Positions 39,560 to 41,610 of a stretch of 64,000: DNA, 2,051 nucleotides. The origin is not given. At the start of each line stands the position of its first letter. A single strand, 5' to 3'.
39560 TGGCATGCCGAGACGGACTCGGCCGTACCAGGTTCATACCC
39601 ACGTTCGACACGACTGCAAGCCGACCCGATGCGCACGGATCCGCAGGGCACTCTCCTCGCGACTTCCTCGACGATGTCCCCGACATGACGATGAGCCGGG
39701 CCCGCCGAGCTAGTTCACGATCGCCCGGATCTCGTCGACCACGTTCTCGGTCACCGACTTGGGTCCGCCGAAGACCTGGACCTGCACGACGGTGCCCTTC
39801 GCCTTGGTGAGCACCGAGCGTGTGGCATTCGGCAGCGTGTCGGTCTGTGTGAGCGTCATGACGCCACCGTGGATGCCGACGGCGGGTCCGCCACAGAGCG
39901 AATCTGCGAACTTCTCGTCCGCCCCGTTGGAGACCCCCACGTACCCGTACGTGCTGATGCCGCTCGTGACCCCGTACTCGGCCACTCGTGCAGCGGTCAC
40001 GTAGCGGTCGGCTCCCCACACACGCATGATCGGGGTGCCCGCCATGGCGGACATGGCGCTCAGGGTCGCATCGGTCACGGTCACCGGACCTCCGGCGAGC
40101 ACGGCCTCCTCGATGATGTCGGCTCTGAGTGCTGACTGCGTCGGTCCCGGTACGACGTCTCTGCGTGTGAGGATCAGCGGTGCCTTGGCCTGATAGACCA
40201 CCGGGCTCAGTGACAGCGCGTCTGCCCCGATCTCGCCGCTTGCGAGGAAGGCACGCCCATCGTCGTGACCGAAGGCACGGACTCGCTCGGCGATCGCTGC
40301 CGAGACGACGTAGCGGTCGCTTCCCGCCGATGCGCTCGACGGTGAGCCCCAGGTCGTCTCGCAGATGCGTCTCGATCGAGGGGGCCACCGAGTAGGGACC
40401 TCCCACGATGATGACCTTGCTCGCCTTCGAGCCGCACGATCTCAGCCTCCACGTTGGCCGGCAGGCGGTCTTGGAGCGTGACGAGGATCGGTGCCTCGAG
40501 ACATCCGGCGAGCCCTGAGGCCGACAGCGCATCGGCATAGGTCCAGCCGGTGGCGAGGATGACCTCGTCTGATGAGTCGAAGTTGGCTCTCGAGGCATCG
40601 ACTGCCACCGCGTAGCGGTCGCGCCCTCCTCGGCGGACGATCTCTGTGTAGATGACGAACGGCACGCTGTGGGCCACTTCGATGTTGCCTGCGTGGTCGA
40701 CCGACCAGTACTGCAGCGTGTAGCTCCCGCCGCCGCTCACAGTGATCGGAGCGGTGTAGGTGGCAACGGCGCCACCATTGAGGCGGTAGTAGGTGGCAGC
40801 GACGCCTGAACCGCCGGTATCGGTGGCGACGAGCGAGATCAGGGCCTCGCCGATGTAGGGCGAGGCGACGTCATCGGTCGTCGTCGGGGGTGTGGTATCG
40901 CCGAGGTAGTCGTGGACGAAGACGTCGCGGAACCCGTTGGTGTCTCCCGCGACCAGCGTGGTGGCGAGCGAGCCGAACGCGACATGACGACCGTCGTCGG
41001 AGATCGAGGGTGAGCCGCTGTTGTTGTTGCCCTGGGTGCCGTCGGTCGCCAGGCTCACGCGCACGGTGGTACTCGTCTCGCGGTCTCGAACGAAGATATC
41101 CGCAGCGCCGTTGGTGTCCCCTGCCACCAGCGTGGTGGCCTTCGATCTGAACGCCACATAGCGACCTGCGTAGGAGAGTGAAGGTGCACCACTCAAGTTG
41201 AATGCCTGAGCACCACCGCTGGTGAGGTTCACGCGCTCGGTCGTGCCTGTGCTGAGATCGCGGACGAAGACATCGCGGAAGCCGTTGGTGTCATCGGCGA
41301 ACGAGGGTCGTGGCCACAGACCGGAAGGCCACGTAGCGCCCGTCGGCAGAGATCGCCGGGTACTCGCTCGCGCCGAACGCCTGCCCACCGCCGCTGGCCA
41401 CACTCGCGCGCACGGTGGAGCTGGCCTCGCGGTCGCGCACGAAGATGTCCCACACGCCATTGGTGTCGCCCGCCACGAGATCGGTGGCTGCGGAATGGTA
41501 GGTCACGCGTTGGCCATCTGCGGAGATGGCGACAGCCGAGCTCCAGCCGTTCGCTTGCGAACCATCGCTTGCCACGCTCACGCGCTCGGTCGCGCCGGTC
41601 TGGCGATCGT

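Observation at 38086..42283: CWB2-anchored surface proteome in a high-GC genome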

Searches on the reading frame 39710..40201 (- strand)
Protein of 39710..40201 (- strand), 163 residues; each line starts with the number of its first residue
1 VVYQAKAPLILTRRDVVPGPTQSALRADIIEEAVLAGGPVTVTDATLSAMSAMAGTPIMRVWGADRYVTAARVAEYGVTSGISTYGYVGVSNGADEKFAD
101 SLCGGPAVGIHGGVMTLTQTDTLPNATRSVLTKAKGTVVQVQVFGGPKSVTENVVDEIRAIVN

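Call 4: search_protein_families(library=pfam, proteins=[window:39710-40201:-], max_evalue=0.01)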
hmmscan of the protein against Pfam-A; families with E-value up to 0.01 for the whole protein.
window:39710-40201:- (163 aa): 1 family
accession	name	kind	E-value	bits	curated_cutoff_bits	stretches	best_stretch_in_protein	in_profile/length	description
PF04122.17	CW_binding_2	-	3.5e-14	53.5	24.9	1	60-155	1-73/73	Cell wall binding domain 2 (CWB2)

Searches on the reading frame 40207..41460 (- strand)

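Call 4: search_protein_families(library=pfam, proteins=[window:40207-41460:-], max_evalue=0.01)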
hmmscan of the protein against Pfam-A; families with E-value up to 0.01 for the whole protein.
window:40207-41460:- (417 aa): 1 family
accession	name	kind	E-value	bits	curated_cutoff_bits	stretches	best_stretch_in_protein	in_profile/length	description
PF04122.17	CW_binding_2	-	1.1e-09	39.1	24.9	1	276-337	1-55/73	Cell wall binding domain 2 (CWB2)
